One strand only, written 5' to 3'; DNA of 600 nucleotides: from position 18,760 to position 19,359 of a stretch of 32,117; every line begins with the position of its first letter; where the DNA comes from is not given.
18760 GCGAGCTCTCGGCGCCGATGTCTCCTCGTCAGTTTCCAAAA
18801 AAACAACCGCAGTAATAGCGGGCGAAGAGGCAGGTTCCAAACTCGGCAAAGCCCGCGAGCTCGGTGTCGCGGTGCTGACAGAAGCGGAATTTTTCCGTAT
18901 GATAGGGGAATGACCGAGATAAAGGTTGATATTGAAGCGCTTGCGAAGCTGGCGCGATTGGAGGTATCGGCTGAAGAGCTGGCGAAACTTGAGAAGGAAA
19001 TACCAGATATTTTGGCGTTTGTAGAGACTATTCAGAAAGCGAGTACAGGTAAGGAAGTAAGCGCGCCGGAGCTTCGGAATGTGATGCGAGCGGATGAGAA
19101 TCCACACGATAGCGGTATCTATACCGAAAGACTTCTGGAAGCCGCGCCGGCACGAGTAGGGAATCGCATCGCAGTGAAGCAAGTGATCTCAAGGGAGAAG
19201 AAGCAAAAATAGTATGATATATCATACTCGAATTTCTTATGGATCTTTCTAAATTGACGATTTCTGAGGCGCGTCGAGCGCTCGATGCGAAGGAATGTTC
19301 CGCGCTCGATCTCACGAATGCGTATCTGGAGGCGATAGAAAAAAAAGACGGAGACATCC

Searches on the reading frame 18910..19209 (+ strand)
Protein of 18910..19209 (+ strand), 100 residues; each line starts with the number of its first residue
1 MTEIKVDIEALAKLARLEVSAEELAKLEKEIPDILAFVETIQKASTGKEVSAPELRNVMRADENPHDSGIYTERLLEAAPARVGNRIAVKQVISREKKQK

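Call 12: search_protein_families(library=pfam, proteins=[window:18910-19209:+], max_evalue=0.001)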
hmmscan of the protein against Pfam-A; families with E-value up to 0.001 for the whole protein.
window:18910-19209:+ (100 aa): 1 family
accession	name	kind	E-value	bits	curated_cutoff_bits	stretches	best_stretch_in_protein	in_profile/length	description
PF02686.20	GatC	-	4.3e-10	40.1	23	1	20-89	2-66/66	Glu-tRNAGln amidotransferase C subunit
